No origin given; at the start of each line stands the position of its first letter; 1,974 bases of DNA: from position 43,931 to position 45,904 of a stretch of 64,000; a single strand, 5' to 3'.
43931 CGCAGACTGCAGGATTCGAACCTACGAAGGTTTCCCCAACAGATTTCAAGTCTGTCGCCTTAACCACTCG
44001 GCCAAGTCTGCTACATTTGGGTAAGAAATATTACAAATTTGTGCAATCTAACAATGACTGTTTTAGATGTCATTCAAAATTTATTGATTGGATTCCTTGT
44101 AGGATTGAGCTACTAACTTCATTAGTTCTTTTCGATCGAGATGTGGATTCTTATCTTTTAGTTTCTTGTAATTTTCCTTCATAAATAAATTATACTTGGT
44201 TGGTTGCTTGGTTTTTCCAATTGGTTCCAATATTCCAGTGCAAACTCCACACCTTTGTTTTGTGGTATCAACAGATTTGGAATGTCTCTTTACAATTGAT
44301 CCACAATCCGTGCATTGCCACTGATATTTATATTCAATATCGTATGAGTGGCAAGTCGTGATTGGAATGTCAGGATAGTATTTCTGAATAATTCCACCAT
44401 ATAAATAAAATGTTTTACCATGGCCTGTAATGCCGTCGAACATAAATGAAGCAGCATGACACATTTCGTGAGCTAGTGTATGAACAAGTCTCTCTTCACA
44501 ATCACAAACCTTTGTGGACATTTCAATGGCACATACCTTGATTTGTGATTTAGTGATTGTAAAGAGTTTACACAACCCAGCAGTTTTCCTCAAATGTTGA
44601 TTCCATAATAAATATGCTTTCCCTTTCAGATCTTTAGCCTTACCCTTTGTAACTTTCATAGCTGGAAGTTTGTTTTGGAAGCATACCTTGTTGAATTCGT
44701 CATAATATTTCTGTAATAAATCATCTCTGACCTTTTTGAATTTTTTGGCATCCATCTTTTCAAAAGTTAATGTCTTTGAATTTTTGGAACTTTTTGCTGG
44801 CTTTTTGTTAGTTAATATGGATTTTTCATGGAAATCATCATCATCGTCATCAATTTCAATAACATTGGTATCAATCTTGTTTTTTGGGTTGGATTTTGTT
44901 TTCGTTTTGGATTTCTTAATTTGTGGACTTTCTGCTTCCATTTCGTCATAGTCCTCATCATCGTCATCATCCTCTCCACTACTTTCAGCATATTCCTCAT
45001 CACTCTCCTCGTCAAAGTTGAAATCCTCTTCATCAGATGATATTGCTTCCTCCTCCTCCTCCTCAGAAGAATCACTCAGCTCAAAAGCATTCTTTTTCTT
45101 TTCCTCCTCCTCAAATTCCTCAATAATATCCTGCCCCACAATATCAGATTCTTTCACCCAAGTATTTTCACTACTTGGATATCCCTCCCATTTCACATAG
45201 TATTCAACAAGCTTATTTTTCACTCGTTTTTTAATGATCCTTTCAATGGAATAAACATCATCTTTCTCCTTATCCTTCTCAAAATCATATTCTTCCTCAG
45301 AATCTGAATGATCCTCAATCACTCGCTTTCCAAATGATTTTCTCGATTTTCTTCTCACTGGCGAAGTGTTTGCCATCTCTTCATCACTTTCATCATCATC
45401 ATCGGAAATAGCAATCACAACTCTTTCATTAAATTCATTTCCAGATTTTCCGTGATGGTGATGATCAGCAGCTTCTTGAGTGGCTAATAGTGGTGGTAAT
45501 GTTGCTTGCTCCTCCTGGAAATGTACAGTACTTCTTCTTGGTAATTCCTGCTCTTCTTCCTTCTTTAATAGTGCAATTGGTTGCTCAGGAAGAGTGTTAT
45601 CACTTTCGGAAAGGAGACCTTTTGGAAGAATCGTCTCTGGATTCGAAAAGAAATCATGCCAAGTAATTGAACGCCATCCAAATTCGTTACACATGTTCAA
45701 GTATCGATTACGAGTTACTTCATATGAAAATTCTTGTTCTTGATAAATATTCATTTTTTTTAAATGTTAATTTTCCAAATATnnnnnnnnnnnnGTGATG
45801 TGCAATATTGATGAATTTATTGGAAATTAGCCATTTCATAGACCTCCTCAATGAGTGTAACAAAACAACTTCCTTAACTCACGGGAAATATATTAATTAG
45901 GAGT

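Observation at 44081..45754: GCNA-like SprT protease with a chromodomain inserted in its acidic disordered region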

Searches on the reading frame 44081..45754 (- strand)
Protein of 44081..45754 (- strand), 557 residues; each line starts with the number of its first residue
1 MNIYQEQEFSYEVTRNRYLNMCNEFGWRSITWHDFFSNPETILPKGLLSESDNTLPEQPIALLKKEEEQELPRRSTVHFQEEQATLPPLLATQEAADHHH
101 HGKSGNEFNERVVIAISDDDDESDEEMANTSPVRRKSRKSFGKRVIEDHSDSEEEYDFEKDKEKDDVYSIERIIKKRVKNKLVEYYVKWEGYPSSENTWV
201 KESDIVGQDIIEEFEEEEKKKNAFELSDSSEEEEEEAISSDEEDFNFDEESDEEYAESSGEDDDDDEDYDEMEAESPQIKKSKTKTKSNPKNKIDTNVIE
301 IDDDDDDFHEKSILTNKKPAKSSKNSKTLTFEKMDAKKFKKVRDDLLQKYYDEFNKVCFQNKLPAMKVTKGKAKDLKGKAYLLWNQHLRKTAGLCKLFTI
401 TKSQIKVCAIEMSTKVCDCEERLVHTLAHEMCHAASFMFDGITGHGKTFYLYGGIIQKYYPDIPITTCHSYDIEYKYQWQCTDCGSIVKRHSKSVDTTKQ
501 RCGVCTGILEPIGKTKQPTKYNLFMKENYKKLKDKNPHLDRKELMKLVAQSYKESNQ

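Call 3: search_protein_families(library=pfam, proteins=[window:44081-45754:-], max_evalue=1)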
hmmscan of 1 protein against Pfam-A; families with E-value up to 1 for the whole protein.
window:44081-45754:- (557 aa): 9 families
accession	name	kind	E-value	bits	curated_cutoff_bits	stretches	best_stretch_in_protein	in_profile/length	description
PF10263.15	SprT-like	-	1.3e-18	67.3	25.6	1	348-469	2-108/108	SprT-like family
PF00385.30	Chromo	-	1.6e-14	54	25.1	1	168-216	1-52/53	Chromo (CHRromatin Organisation MOdifier) domain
PF17283.8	Zn_ribbon_SprT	-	4.5e-09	36.6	28.1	1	475-510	1-35/38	SprT-like zinc ribbon domain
PF00505.25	HMG_box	-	1.3e-05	26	25.4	1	516-554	3-41/69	HMG (high mobility group) box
PF04690.20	YABBY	-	0.00011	22.9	28.6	1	512-549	19-56/69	YABBY protein, C-terminal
PF24815.1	HMG_WDHD1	-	0.012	16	51.6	1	519-553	3-38/51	WDHD1 HMG box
PF05047.22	L51_S25_CI-B8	-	0.022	15.2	26.6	1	524-539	4-19/52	Mitochondrial ribosomal protein L51 / S25 / CI-B8 domain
PF09723.15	Zn_ribbon_8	-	0.029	14.8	34.4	1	477-507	4-34/41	Zinc ribbon domain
PF11717.14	Tudor-knot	-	0.68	10.3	20.8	1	171-205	19-53/55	RNA binding activity-knot of a chromodomain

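Call 4: search_solved_structures(query=window:44081-45754:-, max_evalue=1, show_alignments=3)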
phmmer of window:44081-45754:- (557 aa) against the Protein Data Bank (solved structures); distinct sequences matched with E-value up to 1: 68 (the best 60 are shown).
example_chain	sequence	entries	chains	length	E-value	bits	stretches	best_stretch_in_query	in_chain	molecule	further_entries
1kna_A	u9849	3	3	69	5.6e-14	55.4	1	161-219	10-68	HETEROCHROMATIN PROTEIN 1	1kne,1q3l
6asz_A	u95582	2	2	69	1.5e-13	54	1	161-219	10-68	Heterochromatin protein 1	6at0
6mha_A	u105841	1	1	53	5.1e-12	48.9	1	168-216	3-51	Heterochromatin protein 1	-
1pdq_A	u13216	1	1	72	2e-09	40.4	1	155-218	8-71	Polycomb protein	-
2kvm_A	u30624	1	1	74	1.4e-08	37.5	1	165-223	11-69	Chromobox protein homolog 7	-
4x3k_A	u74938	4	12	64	2.1e-08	37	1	165-221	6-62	Chromobox protein homolog 7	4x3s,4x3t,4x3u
1pfb_A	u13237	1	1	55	2.8e-08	36.5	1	165-218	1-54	Polycomb protein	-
5ejw_A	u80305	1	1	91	4.4e-08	35.9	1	165-223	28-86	Chromobox protein homolog 7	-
2m2l_A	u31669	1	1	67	6.6e-08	35.3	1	164-220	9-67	Putative uncharacterized protein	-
2l12_A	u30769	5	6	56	1.3e-07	34.4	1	165-218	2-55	Chromobox homolog 7 | Chromobox protein homolog 7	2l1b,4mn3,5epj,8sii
1ap0_A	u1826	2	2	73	1.4e-07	34.2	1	162-221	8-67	MODIFIER PROTEIN 1 | CHROMOBOX PROTEIN HOMOLOG 1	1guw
9v9p_S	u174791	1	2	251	2.1e-07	33.7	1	165-223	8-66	Chromobox protein homolog 7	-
3gv6_A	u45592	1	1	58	2.9e-07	33.2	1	167-221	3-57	Chromobox protein homolog 6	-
3dm1_A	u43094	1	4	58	3.3e-07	33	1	169-219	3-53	Chromobox protein homolog 3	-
6v2r_A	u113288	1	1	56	3.6e-07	32.9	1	166-218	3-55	Chromobox protein homolog 7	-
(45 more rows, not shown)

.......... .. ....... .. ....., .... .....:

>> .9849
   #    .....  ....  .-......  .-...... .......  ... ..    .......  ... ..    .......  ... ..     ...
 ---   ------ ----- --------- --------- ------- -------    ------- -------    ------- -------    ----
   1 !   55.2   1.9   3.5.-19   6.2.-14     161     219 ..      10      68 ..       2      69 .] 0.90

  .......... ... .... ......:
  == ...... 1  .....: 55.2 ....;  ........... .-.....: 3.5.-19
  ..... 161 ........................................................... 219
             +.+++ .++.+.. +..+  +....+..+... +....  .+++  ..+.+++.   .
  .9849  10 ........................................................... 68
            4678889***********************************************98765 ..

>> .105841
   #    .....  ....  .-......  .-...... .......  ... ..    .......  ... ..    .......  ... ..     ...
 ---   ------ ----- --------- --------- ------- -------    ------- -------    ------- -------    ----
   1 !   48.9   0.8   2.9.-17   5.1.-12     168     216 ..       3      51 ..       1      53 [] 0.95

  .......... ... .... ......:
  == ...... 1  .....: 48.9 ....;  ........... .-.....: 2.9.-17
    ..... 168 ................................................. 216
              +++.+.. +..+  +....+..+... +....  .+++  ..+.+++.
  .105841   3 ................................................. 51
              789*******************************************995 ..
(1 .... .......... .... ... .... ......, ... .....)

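Call 5: find_homologous_proteins(query=window:44081-45754:-, max_evalue=0.001)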
Query window:44081-45754:- (557 aa): 60 proteins with E <= 0.001 among 8000 candidates.
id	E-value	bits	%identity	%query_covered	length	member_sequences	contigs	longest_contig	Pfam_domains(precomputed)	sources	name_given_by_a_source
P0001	0.0e+0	1262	100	100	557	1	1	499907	PF00505.26,PF17283.9,PF10263.16,PF00385.31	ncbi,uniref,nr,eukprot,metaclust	ncbi:SprT domain-containing protein [Naegleria gruberi]|uniref:SprT domain-containing protein n=1 Ta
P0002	3.7e-148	513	46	98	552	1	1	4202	PF00505.26,PF17283.9,PF10263.16,PF00385.31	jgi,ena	-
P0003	2.2e-145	504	46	97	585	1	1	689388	PF17283.9,PF10263.16,PF00385.31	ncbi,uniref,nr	ncbi:hypothetical protein C9374_002732 [Naegleria lovaniensis]|uniref:Chromo domain-containing prote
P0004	2.3e-134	468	45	99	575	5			PF17283.9,PF10263.16,PF00385.31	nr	nr:unnamed protein product [Naegleria fowleri]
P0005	2.8e-117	411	47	69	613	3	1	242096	PF00505.26,PF10263.16,PF00385.31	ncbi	ncbi:hypothetical protein ABK040_016251 [Willaertia magna]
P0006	6.1e-60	222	46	43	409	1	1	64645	PF10263.16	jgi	jgi:predicted SprT family Zn-dependent metalloprotease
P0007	5.8e-39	153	36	55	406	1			PF17283.9,PF10263.16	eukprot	eukprot:gene7896-12364_t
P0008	1.0e-37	149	29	90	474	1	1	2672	PF17283.9,PF10263.16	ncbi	-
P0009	3.8e-37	147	34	46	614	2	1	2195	PF17283.9,PF10263.16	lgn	-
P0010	8.1e-37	146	29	60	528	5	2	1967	PF00505.26,PF17283.9,PF10263.16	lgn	-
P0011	3.6e-35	140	30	80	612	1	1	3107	PF10263.16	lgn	-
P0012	1.4e-34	138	36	39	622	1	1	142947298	PF17283.9,PF10263.16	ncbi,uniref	ncbi:hypothetical protein UPYG_G00210980 [Umbra pygmaea]|uniref:SprT-like domain-containing protein 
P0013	2.7e-32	131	38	39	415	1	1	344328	PF10263.16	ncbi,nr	ncbi:SprT-like family-domain-containing protein [Cladochytrium replicatum]|nr:SprT-like family-domai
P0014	1.4e-31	128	36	39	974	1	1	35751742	PF17283.9,PF10263.16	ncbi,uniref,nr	ncbi:unnamed protein product [Owenia fusiformis]|uniref:SprT-like domain-containing protein n=1 Tax=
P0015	2.9e-30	124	36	40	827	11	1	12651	PF00505.26,PF04690.20,PF17283.9,PF10263.16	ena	-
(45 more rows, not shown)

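Call 16: list_cluster_members(proteins=[P0001, P0003, P0005])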
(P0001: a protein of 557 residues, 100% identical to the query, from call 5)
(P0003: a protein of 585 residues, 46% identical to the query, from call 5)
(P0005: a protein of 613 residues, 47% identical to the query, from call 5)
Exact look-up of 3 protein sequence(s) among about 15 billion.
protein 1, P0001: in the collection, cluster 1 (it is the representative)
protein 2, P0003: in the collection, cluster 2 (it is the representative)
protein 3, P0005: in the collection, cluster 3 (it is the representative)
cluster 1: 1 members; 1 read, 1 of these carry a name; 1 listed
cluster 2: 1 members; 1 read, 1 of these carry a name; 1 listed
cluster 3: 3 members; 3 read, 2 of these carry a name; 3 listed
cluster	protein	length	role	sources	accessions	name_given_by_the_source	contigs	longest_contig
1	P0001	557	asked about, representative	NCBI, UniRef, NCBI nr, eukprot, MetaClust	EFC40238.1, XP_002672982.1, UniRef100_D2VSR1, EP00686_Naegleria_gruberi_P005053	SprT domain-containing protein [Naegleria gruberi] | SprT domain-containing protein n=1 Tax=Naegleria gruberi TaxID=5762 RepID=D2VSR1_NAEGR | XP_002672982.1 SprT domain-containing protein [Naegleria gruberi strain NEG-M]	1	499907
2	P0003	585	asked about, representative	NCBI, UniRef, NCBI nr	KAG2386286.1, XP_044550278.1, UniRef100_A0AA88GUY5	hypothetical protein C9374_002732 [Naegleria lovaniensis] | Chromo domain-containing protein n=1 Tax=Naegleria lovaniensis TaxID=51637 ... | uncharacterized protein C9374_002732 [Naegleria lovaniensis]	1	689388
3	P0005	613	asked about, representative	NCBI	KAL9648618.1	hypothetical protein ABK040_016251 [Willaertia magna]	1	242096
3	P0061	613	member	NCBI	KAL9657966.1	hypothetical protein ABK040_012188 [Willaertia magna]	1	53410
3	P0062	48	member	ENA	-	-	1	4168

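Call 18: search_protein_families(library=pfam, proteins=[P0002, P0003, P0004, P0005, P0006, P0007, P0008, P0009, P0010, P0011], max_evalue=0.01)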
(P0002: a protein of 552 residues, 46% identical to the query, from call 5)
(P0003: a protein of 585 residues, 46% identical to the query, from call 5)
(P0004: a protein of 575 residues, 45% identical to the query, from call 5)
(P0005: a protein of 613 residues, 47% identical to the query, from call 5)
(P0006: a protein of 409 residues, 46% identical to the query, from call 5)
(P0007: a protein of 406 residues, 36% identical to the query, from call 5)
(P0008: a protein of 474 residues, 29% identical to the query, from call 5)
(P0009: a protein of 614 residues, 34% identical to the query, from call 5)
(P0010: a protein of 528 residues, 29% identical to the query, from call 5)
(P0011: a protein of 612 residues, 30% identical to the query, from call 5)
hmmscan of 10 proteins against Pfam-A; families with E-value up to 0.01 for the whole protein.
P0002 (552 aa): 7 families
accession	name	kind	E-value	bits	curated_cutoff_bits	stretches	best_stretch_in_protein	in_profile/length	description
PF10263.15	SprT-like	-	7.4e-18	64.8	25.6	1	364-463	17-108/108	SprT-like family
PF00385.30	Chromo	-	7.8e-12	45.4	25.1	1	161-209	1-52/53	Chromo (CHRromatin Organisation MOdifier) domain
PF00505.25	HMG_box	-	1e-08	35.9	25.4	1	514-550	5-41/69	HMG (high mobility group) box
PF17283.8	Zn_ribbon_SprT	-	7.8e-07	29.5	28.1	1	469-505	1-36/38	SprT-like zinc ribbon domain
PF11717.14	Tudor-knot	-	0.00044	20.5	20.8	1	159-198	14-53/55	RNA binding activity-knot of a chromodomain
PF09011.16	HMG_box_2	-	0.0056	17.8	22.4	0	511-550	5-44/72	HMG-box domain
PF04690.20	YABBY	-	0.0068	17.2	28.6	0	509-548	20-59/69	YABBY protein, C-terminal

P0003 (585 aa): 4 families
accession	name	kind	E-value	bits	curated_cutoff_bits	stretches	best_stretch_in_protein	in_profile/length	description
PF10263.15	SprT-like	-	9.9e-17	61.2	25.6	1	366-493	5-108/108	SprT-like family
PF00385.30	Chromo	-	1.5e-11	44.5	25.1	1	197-245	1-52/53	Chromo (CHRromatin Organisation MOdifier) domain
PF17283.8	Zn_ribbon_SprT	-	2.5e-08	34.3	28.1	1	499-535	1-36/38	SprT-like zinc ribbon domain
PF00505.25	HMG_box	-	2.8e-05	24.9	25.4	1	543-581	4-42/69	HMG (high mobility group) box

P0004 (575 aa): 4 families
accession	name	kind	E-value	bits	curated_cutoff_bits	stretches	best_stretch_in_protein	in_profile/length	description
PF10263.15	SprT-like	-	2e-17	63.4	25.6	1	364-478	16-108/108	SprT-like family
PF00385.30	Chromo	-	1.4e-12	47.8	25.1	1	190-238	1-52/53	Chromo (CHRromatin Organisation MOdifier) domain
PF17283.8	Zn_ribbon_SprT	-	4.6e-08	33.4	28.1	1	484-520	1-36/38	SprT-like zinc ribbon domain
PF00505.25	HMG_box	-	1.3e-05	26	25.4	1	529-565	5-41/69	HMG (high mobility group) box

P0005 (613 aa): 5 families
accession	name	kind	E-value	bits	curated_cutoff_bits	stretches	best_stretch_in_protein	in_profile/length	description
PF10263.15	SprT-like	-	3.7e-18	65.8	25.6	1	390-519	3-108/108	SprT-like family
PF00385.30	Chromo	-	2.2e-15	56.8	25.1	1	163-213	1-52/53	Chromo (CHRromatin Organisation MOdifier) domain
PF17283.8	Zn_ribbon_SprT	-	4.5e-06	27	28.1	1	525-561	1-36/38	SprT-like zinc ribbon domain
PF00505.25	HMG_box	-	1.6e-05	25.7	25.4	1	573-610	5-42/69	HMG (high mobility group) box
PF04690.20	YABBY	-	0.0013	19.5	28.6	1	569-599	21-51/69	YABBY protein, C-terminal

P0006 (409 aa): 3 families
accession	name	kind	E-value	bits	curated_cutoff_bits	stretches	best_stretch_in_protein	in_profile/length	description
PF10263.15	SprT-like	-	8.3e-18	64.7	25.6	1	203-303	10-108/108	SprT-like family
PF00505.25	HMG_box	-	4.1e-05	24.4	25.4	1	363-406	6-49/69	HMG (high mobility group) box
PF17283.8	Zn_ribbon_SprT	-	0.00015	22.2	28.1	1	309-341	1-32/38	SprT-like zinc ribbon domain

P0007 (406 aa): 3 families
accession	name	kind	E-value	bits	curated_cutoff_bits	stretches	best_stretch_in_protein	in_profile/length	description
PF10263.15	SprT-like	-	8.7e-22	77.5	25.6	1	208-317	2-108/108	SprT-like family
PF17283.8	Zn_ribbon_SprT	-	7e-07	29.6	28.1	1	323-358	1-35/38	SprT-like zinc ribbon domain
PF00505.25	HMG_box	-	0.00079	20.2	25.4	1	365-405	3-43/69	HMG (high mobility group) box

P0008 (474 aa): 3 families
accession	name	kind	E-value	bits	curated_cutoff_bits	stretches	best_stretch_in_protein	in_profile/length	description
PF10263.15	SprT-like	-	6.5e-21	74.7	25.6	1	314-427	4-108/108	SprT-like family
PF17283.8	Zn_ribbon_SprT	-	7.1e-10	39.2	28.1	1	433-468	1-35/38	SprT-like zinc ribbon domain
PF09723.15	Zn_ribbon_8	-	0.0041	17.5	34.4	0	435-466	4-36/41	Zinc ribbon domain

P0009 (614 aa): 4 families
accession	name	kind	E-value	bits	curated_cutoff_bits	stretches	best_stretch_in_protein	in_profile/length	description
PF10263.15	SprT-like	-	7.4e-27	93.8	25.6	1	369-498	2-108/108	SprT-like family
PF17283.8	Zn_ribbon_SprT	-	2.3e-12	47.2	28.1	1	504-541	1-37/38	SprT-like zinc ribbon domain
PF14311.12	DUF4379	-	0.00052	20.6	24.5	1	499-537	19-56/56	Probable Treble clef zinc finger domain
PF09723.15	Zn_ribbon_8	-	0.0023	18.3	34.4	1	506-537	4-36/41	Zinc ribbon domain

P0010 (528 aa): 6 families
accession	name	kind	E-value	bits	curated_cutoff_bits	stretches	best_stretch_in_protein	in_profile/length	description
PF10263.15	SprT-like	-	7.7e-30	103.4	25.6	1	308-415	2-108/108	SprT-like family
PF00505.25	HMG_box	-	8e-06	26.6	25.4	1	470-509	3-41/69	HMG (high mobility group) box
PF17283.8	Zn_ribbon_SprT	-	9.4e-06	26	28.1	1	422-453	2-32/38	SprT-like zinc ribbon domain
PF09723.15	Zn_ribbon_8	-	4.1e-05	24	34.4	1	423-453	4-34/41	Zinc ribbon domain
PF24815.1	HMG_WDHD1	-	0.0029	18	51.6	0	473-510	2-40/51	WDHD1 HMG box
PF09011.16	HMG_box_2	-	0.0062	17.6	22.4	0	472-508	7-43/72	HMG-box domain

P0011 (612 aa): 2 families
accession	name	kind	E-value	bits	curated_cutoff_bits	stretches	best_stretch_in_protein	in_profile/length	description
PF10263.15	SprT-like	-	5.6e-24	84.5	25.6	1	391-512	2-108/108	SprT-like family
PF17283.8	Zn_ribbon_SprT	-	0.00014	22.3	28.1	1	518-550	1-33/38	SprT-like zinc ribbon domain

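Call 24: search_protein_representatives(protein=window:44081-45754:-)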
Query: 557 residues. Proteins with E-value up to 0.001 (for the whole library): 4061; up to 1e-10: 1509; up to 1e-30: 111. The best 150 are listed.
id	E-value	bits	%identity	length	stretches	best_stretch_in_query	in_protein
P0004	7.2e-135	467.6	52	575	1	3-555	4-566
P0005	8.8e-118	411.2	47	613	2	233-557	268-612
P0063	3.0e-66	241.2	45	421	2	235-555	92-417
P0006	1.9e-60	222.0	47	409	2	316-556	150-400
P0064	2.1e-47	178.9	52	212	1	373-554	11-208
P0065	2.3e-43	165.6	48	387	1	328-531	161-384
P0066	6.8e-41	157.5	36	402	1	242-554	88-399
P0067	1.4e-39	153.1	40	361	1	250-550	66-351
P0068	2.3e-39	152.4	41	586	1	338-553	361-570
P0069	7.2e-39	150.8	45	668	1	329-553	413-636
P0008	3.2e-38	148.6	44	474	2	331-509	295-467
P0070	8.5e-38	147.2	40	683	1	340-556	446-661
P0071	1.3e-37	146.7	36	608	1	200-555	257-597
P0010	2.6e-37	145.7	44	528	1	343-553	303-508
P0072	5.3e-37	144.6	39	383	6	160-222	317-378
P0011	1.2e-35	140.2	32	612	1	221-554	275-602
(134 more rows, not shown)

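Call 35: search_solved_structures(query=A3, max_evalue=10, show_alignments=2)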
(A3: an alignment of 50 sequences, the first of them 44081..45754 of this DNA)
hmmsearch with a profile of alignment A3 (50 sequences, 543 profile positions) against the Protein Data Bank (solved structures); distinct sequences matched with E-value up to 10: 117 (the best 60 are shown).
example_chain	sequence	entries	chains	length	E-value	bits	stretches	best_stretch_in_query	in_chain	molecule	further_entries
6mdw_A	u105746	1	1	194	4.6e-16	62.5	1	305-434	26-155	SprT-like domain-containing protein Spartan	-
6mdx_A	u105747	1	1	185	8.6e-16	61.6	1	305-434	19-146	SprT-like domain-containing protein Spartan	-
2yrq_A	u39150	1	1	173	2.8e-08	36.8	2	471-533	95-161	High mobility group protein B1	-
5zdz_N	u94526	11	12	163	4.3e-08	36.2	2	471-532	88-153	HMGB1 A-B box | High mobility group protein B1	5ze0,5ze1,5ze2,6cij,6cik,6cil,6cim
5jgh_A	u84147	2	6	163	8e-07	32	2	472-523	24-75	ARS-binding factor 2, mitochondrial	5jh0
6cg0_N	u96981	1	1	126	1.7e-06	30.9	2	470-513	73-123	High mobility group protein B1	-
6oem_N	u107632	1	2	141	2e-06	30.7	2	471-522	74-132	High mobility group protein B1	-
1j3d_A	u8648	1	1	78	9.5e-06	28.5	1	470-536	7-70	High mobility group protein 2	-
2gzk_A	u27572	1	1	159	1.1e-05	28.3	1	468-533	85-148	Sex-determining region on Y / HMGB1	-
2co9_A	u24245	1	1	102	1.9e-05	27.5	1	463-527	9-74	thymus high mobility group box protein TOX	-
9mn4_A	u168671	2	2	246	3.9e-05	26.5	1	450-522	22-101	Transcription factor A, mitochondrial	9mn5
9cg9_K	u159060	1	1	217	5.1e-05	26.1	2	471-533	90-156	High mobility group protein B1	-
1j3c_A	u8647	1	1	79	8.6e-05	25.3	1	469-536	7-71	High mobility group protein 2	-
2eqz_A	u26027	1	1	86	0.0002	24.1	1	465-528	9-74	High mobility group protein B3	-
1cg7_A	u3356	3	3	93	0.00025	23.8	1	465-523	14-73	PROTEIN (NON HISTONE PROTEIN 6 A) | Nonhistone chromosomal protein 6A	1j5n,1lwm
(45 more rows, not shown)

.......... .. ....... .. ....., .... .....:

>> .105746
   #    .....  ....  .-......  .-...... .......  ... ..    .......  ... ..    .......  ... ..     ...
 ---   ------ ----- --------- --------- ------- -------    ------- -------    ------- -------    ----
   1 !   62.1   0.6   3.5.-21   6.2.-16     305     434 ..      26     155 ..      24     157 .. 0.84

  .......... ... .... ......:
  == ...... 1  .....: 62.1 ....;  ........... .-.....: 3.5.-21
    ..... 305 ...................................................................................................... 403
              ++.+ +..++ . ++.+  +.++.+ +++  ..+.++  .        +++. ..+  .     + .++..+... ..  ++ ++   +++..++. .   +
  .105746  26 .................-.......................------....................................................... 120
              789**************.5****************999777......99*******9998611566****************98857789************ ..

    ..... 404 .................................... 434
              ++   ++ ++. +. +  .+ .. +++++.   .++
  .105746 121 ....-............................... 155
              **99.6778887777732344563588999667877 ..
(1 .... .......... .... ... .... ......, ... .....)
